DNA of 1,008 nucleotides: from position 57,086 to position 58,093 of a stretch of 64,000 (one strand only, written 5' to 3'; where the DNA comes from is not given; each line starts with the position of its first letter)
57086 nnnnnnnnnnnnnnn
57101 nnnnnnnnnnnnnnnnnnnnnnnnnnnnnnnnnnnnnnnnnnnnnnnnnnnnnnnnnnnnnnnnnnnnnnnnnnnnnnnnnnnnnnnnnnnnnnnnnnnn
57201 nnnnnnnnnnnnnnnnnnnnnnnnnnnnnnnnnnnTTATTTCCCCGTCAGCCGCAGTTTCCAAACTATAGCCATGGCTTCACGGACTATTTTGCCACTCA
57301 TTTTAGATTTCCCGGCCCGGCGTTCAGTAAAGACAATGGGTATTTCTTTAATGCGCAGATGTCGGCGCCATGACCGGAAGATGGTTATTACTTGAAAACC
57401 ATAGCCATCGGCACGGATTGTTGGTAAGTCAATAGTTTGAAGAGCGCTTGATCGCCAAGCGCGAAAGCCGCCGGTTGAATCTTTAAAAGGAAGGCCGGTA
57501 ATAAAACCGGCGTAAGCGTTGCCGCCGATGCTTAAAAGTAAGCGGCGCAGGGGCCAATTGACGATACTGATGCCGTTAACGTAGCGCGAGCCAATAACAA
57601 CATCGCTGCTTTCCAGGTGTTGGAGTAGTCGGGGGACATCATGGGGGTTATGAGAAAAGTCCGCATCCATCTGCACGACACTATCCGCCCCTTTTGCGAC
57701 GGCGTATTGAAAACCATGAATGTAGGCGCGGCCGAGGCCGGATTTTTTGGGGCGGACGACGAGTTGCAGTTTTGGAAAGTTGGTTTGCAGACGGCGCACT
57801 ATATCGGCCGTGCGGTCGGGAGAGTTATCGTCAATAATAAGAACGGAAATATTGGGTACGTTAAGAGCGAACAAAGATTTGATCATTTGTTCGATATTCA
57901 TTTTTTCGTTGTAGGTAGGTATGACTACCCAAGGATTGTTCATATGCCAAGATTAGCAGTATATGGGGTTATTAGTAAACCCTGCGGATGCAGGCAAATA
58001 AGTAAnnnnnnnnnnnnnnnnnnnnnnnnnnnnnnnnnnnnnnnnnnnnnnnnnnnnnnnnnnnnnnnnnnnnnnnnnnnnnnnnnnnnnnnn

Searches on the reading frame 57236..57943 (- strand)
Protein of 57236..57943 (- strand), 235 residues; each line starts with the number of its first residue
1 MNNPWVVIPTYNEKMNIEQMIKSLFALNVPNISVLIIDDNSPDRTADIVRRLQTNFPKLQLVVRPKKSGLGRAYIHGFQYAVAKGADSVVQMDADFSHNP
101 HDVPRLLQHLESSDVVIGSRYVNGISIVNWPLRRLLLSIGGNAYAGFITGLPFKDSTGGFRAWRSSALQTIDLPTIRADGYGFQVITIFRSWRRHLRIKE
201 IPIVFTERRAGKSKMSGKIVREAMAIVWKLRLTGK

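Call 5: search_protein_families(library=pfam, proteins=[window:57236-57943:-], max_evalue=0.001)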
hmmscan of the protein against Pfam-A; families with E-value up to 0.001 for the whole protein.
window:57236-57943:- (235 aa): 2 families
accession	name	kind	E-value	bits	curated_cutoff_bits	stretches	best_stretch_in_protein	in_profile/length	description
PF00535.33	Glycos_transf_2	-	5.2e-32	111.5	23.3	1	6-170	2-166/168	Glycosyl transferase family 2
PF13641.12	Glyco_tranf_2_3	-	6.2e-08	33.4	27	1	6-115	5-116/230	Glycosyltransferase like family 2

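Call 6: search_protein_families(library=ncbifam, proteins=[window:57236-57943:-], max_evalue=0.001)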
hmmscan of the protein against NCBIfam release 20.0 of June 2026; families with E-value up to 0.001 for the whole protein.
window:57236-57943:- (235 aa): 20 families
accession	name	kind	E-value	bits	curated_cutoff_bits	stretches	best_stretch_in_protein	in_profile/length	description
TIGR04182.1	glyco_TIGR04182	equivalog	1.1e-17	64.4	325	1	6-230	4-214/293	S-layer glycoprotein N-glycosyltransferase AglJ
NF058614.1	PPMAGASynPpgS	equivalog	5.3e-17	62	370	1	5-210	3-203/226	polyprenyl-phospho-N-acetylgalactosaminyl synthase PpgS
TIGR03937.1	PgaC_IcaA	equivalog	7.3e-14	51.5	422.3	1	6-114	49-154/407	poly-beta-1,6-N-acetyl-D-glucosamine synthase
NF041391.1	DPhHxTase_Halo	equivalog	3.2e-12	45.9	375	1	10-215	3-192/213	dolichyl-phosphate hexose transferase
TIGR03469.1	HpnB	hypoth_equivalog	2.3e-11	43.3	379.25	1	6-122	48-172/386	hopene-associated glycosyltransferase HpnB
NF047588.1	GlcsyltransPgfSStrep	equivalog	7.4e-11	41.8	500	1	6-139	5-140/308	glycosyltransferase PgfS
NF007986.1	PRK10714.1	equivalog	1.9e-10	40.3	529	1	6-216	10-211/316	undecaprenyl-phosphate 4-deoxy-4-formamido-L-arabinose transferase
NF007482.0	PRK10073.1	equivalog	3.7e-10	39.3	423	1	6-111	10-111/334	glycosyltransferase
TIGR04283.1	glyco_like_mftF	equivalog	6e-08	32.6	182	1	6-60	3-52/221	TIGR04283 family arsenosugar biosynthesis glycosyltransferase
NF045692.1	OglycostaseCruG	equivalog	6.5e-08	31.9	600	1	6-113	45-155/386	2'-O-glycosyltransferase CruG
NF038302.1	EPS_HpsE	equivalog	2.1e-07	30.2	300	1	6-74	5-76/307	hormogonium polysaccharide biosynthesis glycosyltransferase HpsE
NF047683.1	TeichurnBiosyTuaG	equivalog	8.6e-07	28.8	400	1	6-113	10-114/252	teichuronic acid biosynthesis protein TuaG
NF041875.1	EPS_EpsD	equivalog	2e-06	27.4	370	1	6-118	3-114/325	exopolysaccharide biosynthesis glycosyltransferase EpsD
NF053846.1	glyco_with_XrtP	equivalog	2.3e-06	26.6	520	1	6-66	45-104/440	XrtP-associated glycosyltransferase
NF041865.1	EpsU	equivalog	3e-06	26.5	700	1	6-121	43-158/394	exopolysaccharide biosynthesis GT2 family glycosyltransferase EpsU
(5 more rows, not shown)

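Call 78: search_solved_structures(query=window:57236-57943:-, max_evalue=0.00001)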
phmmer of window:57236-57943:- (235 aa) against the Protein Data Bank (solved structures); distinct sequences matched with E-value up to 0.00001: 7.
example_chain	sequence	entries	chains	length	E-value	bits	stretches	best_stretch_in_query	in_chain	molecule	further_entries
5mlz_A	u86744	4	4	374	2.5e-34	122.1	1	6-230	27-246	Dolichol monophosphate mannose synthase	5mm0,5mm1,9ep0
3bcv_A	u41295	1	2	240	7.9e-08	35.4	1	6-84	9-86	Putative glycosyltransferase protein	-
9hwj_A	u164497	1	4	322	2.1e-07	34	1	6-123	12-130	Undecaprenyl-phosphate 4-deoxy-4-formamido-L-arabinose transferase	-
9bhc_C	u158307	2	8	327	2.5e-07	33.8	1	6-170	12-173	Undecaprenyl-phosphate 4-deoxy-4-formamido-L-arabinose transferase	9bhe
8vxh_A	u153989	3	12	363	3.3e-07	33.3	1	6-170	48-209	Undecaprenyl-phosphate 4-deoxy-4-formamido-L-arabinose transferase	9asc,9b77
2z87_A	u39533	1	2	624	1.4e-06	31.2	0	6-97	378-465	Chondroitin synthase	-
2z86_A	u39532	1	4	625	1.4e-06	31.2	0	6-97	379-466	Chondroitin synthase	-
